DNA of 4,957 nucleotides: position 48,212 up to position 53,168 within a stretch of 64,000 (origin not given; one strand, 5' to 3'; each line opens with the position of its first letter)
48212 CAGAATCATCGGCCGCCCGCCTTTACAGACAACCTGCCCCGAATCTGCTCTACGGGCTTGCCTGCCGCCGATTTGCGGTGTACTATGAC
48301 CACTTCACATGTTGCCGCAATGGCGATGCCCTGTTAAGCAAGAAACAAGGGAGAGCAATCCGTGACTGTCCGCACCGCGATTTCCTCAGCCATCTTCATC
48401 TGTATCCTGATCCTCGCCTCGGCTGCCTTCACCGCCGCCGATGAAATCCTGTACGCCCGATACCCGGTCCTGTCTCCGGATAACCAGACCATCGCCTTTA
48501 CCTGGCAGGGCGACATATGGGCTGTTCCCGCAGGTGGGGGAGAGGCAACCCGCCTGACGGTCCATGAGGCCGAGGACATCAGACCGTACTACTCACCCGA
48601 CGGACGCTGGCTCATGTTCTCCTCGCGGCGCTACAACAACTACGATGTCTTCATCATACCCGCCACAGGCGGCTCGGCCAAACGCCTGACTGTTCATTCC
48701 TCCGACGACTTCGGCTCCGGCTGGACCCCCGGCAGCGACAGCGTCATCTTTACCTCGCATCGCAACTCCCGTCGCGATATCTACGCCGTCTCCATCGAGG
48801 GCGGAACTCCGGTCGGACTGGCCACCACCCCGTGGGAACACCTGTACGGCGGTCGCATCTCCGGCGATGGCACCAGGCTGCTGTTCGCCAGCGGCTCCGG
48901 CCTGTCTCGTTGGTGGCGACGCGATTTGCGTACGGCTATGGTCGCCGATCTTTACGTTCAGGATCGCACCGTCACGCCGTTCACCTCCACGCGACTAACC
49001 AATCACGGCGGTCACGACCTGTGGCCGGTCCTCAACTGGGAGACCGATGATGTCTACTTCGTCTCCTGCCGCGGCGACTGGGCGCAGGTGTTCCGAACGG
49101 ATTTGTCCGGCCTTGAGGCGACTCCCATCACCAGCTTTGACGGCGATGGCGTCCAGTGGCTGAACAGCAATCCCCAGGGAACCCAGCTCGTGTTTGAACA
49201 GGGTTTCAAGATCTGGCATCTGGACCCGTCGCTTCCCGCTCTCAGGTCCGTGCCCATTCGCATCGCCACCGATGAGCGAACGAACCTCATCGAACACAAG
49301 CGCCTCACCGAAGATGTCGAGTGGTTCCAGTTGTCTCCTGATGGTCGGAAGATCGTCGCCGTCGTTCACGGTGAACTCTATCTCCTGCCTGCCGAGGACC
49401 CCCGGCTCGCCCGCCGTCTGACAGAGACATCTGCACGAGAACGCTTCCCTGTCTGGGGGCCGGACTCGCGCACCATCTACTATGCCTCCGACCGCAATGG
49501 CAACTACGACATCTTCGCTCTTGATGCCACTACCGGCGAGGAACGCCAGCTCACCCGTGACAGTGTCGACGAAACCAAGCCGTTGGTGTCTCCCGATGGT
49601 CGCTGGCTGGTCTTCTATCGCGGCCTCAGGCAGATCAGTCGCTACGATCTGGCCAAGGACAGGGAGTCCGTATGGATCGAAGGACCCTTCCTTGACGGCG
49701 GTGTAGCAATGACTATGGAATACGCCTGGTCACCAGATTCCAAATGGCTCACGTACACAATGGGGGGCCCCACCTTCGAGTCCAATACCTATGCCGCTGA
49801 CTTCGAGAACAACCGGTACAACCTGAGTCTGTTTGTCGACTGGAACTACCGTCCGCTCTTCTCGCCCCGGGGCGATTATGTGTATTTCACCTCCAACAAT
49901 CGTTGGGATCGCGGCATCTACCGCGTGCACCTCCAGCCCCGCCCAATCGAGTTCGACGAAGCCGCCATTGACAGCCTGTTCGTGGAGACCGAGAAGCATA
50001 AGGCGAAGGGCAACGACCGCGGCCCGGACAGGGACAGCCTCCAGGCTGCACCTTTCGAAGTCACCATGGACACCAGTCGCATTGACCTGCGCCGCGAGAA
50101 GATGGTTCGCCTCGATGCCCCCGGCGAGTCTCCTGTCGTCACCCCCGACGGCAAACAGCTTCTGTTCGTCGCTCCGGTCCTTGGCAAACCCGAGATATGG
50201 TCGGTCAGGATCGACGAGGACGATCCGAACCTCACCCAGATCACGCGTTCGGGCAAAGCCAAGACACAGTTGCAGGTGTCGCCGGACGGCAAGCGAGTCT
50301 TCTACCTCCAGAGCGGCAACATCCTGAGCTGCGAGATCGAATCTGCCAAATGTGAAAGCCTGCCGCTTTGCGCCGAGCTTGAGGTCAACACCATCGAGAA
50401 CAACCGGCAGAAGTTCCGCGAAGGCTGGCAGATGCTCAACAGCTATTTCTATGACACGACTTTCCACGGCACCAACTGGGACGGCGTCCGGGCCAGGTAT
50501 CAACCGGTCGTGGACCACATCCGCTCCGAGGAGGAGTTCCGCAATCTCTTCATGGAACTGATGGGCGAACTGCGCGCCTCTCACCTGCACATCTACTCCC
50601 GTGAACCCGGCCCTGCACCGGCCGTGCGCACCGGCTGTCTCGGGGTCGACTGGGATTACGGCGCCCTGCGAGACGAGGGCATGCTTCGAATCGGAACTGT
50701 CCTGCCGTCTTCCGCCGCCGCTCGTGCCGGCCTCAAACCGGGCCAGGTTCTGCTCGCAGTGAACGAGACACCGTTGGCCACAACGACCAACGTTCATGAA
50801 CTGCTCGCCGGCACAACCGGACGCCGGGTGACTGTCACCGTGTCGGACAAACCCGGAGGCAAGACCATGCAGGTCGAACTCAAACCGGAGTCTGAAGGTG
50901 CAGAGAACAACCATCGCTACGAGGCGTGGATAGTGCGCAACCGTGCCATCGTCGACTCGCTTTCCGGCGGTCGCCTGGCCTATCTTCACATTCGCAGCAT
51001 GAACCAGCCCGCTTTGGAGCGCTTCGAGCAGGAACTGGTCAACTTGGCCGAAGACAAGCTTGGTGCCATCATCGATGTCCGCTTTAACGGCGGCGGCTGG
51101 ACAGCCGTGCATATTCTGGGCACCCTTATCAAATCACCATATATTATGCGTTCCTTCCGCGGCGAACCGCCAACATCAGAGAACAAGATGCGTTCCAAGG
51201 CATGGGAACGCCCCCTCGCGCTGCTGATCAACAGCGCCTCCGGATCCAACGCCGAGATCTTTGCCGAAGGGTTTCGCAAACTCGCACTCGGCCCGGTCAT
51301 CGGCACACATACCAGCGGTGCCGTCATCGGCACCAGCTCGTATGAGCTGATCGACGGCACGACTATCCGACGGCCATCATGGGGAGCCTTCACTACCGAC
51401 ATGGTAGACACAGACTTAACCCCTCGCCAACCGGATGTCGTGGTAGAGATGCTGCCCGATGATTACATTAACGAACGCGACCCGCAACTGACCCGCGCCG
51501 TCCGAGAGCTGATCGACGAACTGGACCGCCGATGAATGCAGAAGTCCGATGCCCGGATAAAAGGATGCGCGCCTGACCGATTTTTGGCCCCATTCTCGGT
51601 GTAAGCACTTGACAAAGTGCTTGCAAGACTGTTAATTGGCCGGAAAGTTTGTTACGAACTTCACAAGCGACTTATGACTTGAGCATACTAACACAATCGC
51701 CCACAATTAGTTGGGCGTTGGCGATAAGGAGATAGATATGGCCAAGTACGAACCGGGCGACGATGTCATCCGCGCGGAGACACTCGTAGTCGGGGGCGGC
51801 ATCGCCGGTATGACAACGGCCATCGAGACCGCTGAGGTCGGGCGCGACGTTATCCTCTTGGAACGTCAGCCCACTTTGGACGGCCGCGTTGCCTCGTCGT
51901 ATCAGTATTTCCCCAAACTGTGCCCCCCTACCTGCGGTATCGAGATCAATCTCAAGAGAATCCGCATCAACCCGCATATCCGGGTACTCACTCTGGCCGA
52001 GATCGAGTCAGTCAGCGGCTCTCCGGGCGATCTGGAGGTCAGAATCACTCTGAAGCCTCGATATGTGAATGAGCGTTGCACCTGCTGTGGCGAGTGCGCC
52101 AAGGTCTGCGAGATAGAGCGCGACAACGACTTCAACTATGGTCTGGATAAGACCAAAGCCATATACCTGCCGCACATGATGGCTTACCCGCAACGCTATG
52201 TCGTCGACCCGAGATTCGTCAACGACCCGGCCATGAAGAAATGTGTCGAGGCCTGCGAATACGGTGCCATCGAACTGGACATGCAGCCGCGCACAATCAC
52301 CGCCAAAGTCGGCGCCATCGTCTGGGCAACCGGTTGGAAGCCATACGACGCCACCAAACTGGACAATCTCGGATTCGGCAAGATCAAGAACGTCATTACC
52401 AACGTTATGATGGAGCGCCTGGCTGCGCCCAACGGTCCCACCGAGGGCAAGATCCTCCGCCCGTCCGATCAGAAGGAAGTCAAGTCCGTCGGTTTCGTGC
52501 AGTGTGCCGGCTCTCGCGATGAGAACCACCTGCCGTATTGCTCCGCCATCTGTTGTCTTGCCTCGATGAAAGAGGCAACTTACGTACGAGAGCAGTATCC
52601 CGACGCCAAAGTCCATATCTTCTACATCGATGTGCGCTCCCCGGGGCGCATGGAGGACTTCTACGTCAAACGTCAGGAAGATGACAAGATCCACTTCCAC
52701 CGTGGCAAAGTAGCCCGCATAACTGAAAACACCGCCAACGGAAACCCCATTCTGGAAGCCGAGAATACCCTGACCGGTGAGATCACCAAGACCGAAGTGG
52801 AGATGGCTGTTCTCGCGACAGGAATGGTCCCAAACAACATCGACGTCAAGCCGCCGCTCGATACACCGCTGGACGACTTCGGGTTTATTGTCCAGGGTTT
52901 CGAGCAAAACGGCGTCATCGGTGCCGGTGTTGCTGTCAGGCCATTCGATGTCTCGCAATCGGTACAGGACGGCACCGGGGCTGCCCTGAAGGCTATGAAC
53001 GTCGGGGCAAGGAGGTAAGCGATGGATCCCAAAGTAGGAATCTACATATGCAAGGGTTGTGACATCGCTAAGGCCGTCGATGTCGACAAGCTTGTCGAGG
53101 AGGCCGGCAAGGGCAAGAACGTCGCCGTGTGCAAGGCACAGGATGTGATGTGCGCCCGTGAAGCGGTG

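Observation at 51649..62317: Three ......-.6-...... palindromes placed before qmoA, dsrA and dsrT: a putative redox (Rex-type) or CRP/FNR-type regulon over the sulfite-reduction genes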

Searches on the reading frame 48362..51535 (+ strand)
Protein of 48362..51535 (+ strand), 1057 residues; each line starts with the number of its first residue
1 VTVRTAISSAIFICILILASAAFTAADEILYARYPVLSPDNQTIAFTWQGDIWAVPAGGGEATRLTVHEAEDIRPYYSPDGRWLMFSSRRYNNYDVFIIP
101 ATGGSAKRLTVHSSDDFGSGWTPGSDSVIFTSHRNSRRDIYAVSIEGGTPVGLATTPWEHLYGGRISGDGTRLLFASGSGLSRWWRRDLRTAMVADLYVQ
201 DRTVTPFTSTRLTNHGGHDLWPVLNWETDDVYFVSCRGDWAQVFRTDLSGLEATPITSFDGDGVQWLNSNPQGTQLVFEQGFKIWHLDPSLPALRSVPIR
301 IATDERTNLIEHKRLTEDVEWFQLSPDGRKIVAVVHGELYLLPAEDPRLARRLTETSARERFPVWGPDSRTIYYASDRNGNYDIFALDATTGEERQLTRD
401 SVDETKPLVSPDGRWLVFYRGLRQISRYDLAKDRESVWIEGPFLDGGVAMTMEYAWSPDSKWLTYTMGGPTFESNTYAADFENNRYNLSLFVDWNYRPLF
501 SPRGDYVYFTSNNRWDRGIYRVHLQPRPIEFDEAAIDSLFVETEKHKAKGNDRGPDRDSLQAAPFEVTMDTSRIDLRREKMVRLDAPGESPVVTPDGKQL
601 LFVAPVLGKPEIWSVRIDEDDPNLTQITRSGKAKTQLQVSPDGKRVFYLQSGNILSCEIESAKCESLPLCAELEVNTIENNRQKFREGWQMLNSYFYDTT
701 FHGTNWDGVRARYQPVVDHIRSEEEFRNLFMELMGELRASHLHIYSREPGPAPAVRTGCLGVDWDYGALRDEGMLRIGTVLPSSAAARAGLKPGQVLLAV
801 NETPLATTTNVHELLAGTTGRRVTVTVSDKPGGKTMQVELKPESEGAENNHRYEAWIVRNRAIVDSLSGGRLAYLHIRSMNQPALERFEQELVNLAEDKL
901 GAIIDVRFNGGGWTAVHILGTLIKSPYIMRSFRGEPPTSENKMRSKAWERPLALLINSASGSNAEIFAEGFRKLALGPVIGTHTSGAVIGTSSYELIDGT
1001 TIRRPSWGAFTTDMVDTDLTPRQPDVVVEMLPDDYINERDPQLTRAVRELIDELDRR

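Call 14: search_protein_families(library=pfam, proteins=[window:48362-51535:+], max_evalue=0.00001)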
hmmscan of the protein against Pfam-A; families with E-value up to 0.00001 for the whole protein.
window:48362-51535:+ (1057 aa): 6 families
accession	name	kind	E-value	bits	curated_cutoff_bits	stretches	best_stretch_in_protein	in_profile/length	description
PF07676.18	PD40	-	1.1e-41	140.3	20.9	2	351-385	2-37/38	WD40-like Beta Propeller Repeat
PF03572.23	Peptidase_S41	-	6.3e-23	81.6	24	1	872-1028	2-165/165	Peptidase family S41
PF14684.11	Tricorn_C1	-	7.4e-18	64.7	24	1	680-735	4-59/59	Tricorn protease C1 domain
PF00930.27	DPPIV_N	-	5.1e-14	52.2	22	0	33-72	46-85/354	Dipeptidyl peptidase IV (DPP IV) N-terminal region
PF17820.7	PDZ_6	-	1.6e-10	41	27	1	777-827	2-52/54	PDZ domain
PF14685.13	PDZ_Tricorn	-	5.7e-06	26.7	25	0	784-834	31-83/88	Tricorn protease PDZ domain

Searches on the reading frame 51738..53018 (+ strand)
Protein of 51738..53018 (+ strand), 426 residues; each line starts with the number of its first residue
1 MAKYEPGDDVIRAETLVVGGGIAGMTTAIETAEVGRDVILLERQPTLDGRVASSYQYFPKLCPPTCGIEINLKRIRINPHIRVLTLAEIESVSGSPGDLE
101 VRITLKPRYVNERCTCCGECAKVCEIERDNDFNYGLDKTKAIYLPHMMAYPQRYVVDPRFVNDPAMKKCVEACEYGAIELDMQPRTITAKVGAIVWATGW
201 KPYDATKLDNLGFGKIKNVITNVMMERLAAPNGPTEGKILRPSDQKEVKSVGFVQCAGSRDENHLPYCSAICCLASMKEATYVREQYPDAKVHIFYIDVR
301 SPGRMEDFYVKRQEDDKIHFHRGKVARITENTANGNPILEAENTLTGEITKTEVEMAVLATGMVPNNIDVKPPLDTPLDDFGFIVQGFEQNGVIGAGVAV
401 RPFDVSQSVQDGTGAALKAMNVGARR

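Call 9: search_protein_families(library=ncbifam, proteins=[window:51738-53018:+])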
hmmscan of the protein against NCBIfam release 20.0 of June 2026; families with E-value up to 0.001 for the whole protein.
window:51738-53018:+ (426 aa): 26 families (the best 25 are shown)
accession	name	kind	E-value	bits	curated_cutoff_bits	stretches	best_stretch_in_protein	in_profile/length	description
NF040770.1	hetero_SS_HdrA2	exception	1.5e-110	370.5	1100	1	11-422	138-559/777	CoB-CoM heterodisulfide reductase HdrA2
NF041778.1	hetero_SS_HdrA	equivalog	1.8e-87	293.9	1400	1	11-419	141-566/771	ferredoxin:CoB-CoM heterodisulfide reductase subunit HdrA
NF041891.1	hdrA_Methbact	equivalog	1.5e-75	254.9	1300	1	13-415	134-548/762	ferredoxin:CoB-CoM heterodisulfide reductase subunit HdrA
TIGR03467.1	HpnE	equivalog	1.3e-06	28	283.05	1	16-54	2-40/430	hydroxysqualene dehydroxylase HpnE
TIGR03997.1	mycofact_OYE_2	equivalog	1.4e-05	23.7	793.15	1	14-53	381-420/645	mycofactocin system FadH/OYE family oxidoreductase 2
NF004789.0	PRK06134.1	subfamily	2.6e-05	23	747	1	14-54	14-54/581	FAD-dependent oxidoreductase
NF053677.1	Desat2ChcC2Cyan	equivalog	7.7e-05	21.2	900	1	15-54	3-42/558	4-oxocyclohex-2-ene-1-carboxylate 5-dehydrogenase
TIGR01292.1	TRX_reduct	equivalog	8.4e-05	21.5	343.45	0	14-45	2-33/300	thioredoxin-disulfide reductase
NF006130.0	PRK08274.1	equivalog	8.7e-05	21.5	369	1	13-45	6-38/467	FAD-dependent tricarballylate dehydrogenase TcuA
NF005691.0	PRK07494.1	equivalog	0.00013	20.7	459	1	13-47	9-43/404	UbiH/UbiF family hydroxylase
NF003722.0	PRK05329.1-5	equivalog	0.0002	20.7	349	1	11-44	3-37/428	glycerol-3-phosphate dehydrogenase subunit GlpB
NF045637.1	carotdesatCrtDProt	equivalog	0.0002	20.1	580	1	16-51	2-37/485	1-hydroxycarotenoid 3,4-desaturase CrtD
NF005313.0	PRK06847.1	subfamily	0.00021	20.4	372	1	14-47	6-39/375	hypothetical protein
NF005882.1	PRK07843.1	equivalog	0.00025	19.6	788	1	15-54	4-43/547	3-oxosteroid 1-dehydrogenase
NF005512.0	PRK07121.1-5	subfamily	0.00027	19.6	812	1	12-52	21-61/489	FAD-binding protein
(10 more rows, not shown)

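Call 10: search_protein_families(library=pfam, proteins=[window:51738-53018:+])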
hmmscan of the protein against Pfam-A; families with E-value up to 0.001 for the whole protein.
window:51738-53018:+ (426 aa): 6 families
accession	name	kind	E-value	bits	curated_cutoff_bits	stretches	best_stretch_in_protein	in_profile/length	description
PF07992.20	Pyr_redox_2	-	6.5e-08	32.8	26.1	0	14-47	144-177/291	Pyridine nucleotide-disulphide oxidoreductase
PF13450.12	NAD_binding_8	-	1.3e-06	29.1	21.9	1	17-53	1-37/68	NAD(P)-binding Rossmann-like domain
PF01266.30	DAO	-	1.3e-06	28.7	27.9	1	16-47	3-34/353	FAD dependent oxidoreductase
PF00890.30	FAD_binding_2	-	3.4e-06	27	20.4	1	15-52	2-39/414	FAD binding domain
PF12831.13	FAD_oxidored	-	1.5e-05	24.9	27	1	16-53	3-40/416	FAD dependent oxidoreductase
PF03486.20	HI0933_like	-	0.00052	20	50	1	14-48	2-36/244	HI0933-like protein Rossmann domain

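Call 41: find_related_loci(query=window:51738-53018:+, collection=metagenome_contigs, flank=10000)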
Query window:51738-53018:+ (426 aa) in metagenome_contigs; peptide patterns used: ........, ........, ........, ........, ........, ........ (x = any residue, [..] = any of these).
500 stretches matched a pattern; 469 encode a relative of the query (tblastn E <= 1e-3); the best 80 are kept; 80 distinct loci.
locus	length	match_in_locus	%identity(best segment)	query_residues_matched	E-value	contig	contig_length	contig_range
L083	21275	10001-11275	79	1-426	0e+0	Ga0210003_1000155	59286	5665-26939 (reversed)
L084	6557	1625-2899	79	1-426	0e+0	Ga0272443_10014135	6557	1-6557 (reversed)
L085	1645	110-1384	78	1-426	0e+0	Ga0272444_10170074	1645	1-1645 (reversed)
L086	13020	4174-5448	78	1-426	0e+0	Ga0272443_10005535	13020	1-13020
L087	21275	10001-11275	79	1-426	0e+0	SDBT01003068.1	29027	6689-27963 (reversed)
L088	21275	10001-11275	76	1-426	0e+0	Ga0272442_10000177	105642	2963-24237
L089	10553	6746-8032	76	1-425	0e+0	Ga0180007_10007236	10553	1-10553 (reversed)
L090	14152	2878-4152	76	1-426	0e+0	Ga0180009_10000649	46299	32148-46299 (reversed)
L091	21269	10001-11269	76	1-426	0e+0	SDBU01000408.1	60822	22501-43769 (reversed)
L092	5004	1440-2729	75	1-426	0e+0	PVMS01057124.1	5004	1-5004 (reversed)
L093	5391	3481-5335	75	1-426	0e+0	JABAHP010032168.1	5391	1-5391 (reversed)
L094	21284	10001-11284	74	1-426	0e+0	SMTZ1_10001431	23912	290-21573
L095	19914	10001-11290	75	1-426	0e+0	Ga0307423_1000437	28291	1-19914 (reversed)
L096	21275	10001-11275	74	1-426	0e+0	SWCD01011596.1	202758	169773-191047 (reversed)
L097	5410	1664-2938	73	1-426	0e+0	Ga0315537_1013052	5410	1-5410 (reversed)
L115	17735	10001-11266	67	1-425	0e+0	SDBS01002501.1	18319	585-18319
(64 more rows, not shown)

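Call 61: search_protein_families(library=pfam, proteins=[L115:609-2057:+, L115:2058-4406:+], max_evalue=0.00001)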
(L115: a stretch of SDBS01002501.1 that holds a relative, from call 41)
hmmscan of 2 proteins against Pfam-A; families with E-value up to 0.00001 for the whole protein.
L115:609-2057:+ (482 aa): 2 families
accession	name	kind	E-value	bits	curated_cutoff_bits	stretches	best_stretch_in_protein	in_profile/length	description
PF01145.31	Band_7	-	2.6e-19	70.4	23.6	1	49-239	2-174/176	SPFH domain / Band 7 family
PF15975.10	Flot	-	2.9e-10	40.7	27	1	358-440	2-86/124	Flotillin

L115:2058-4406:+ (782 aa): 1 family
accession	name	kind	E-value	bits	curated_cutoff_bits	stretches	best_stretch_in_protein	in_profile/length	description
PF00155.27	Aminotran_1_2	-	1.9e-73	248.2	19.7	1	31-389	2-361/361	Aminotransferase class I and II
